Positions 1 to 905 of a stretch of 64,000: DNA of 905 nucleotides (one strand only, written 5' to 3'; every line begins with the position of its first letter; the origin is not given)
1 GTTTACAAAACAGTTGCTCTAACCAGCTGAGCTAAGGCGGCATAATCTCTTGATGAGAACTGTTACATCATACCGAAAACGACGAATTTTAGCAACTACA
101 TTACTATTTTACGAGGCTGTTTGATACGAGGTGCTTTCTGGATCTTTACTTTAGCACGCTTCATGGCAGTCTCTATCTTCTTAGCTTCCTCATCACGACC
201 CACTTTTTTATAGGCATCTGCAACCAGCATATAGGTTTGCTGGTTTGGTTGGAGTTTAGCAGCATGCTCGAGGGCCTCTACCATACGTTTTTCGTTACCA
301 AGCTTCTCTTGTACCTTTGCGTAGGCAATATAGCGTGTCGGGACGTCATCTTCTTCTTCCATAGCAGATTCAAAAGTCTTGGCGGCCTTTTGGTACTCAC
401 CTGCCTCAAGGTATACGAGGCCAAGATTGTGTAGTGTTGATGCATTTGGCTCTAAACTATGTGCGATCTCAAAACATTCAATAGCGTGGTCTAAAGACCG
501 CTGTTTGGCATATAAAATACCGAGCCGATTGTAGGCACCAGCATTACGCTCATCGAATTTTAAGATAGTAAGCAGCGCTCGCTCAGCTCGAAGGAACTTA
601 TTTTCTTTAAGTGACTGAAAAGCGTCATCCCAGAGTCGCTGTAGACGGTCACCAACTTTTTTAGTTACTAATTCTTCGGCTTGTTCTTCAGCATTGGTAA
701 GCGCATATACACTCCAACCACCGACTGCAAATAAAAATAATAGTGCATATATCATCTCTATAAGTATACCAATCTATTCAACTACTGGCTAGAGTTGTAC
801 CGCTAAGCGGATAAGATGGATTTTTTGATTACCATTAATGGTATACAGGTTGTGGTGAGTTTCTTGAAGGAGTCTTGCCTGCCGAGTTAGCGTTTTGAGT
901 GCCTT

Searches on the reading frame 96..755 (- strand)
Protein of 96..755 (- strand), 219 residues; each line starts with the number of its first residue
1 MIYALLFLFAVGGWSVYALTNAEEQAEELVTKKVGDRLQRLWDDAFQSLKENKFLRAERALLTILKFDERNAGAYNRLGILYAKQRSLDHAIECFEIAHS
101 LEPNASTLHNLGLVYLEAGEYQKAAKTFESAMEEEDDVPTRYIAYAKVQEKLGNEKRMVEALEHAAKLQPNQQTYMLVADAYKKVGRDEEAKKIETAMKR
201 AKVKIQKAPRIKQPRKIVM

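Call 25: find_encoding_contigs(protein=window:96-755:-, flank=10000, max_places=3)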
Protein window:96-755:- (219 aa): 3 contigs read that carry it; 3 places shown.
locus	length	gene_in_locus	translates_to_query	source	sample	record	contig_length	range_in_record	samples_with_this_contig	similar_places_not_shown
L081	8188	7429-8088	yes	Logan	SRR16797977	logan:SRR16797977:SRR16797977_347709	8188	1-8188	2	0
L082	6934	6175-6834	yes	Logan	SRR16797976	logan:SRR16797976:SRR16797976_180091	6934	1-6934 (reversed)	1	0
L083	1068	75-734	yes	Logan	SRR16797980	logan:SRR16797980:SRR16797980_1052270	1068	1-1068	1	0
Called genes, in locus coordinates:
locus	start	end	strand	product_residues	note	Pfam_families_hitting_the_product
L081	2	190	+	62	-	?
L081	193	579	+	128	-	PF00416:Ribosomal_S13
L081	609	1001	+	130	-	PF00411:Ribosomal_S11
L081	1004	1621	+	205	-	PF00163:Ribosomal_S4, PF01479:S4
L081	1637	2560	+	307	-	PF01193:RNA_pol_L, PF01000:RNA_pol_A_bac, PF03118:RNA_pol_A_CTD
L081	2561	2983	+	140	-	PF01196:Ribosomal_L17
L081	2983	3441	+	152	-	PF00572:Ribosomal_L13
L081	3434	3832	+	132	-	PF00380:Ribosomal_S9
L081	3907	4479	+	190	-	-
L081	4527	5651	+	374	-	PF00579:tRNA-synt_1b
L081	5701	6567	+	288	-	PF01479:S4 (weak), PF00849:PseudoU_synth_2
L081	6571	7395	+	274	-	PF00004:AAA (weak), PF13177:DNA_pol3_delta2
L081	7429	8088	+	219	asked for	PF13428:TPR_14 (faint), PF14559:TPR_19 (faint), PF23914:TPR_CcmH_CycH (faint), PF07719:TPR_2 (faint), PF21033:RMD1-3 (weak), PF00515:TPR_1 (weak), PF13424:TPR_12, PF12895:ANAPC3 (weak), +7 more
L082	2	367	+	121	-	?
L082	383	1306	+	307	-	PF01193:RNA_pol_L, PF01000:RNA_pol_A_bac, PF03118:RNA_pol_A_CTD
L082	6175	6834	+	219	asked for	PF13428:TPR_14 (faint), PF14559:TPR_19 (faint), PF23914:TPR_CcmH_CycH (faint), PF07719:TPR_2 (faint), PF21033:RMD1-3 (weak), PF00515:TPR_1 (weak), PF13424:TPR_12, PF12895:ANAPC3 (weak), +7 more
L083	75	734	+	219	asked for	PF13428:TPR_14 (faint), PF14559:TPR_19 (faint), PF23914:TPR_CcmH_CycH (faint), PF07719:TPR_2 (faint), PF21033:RMD1-3 (weak), PF00515:TPR_1 (weak), PF13424:TPR_12, PF12895:ANAPC3 (weak), +7 more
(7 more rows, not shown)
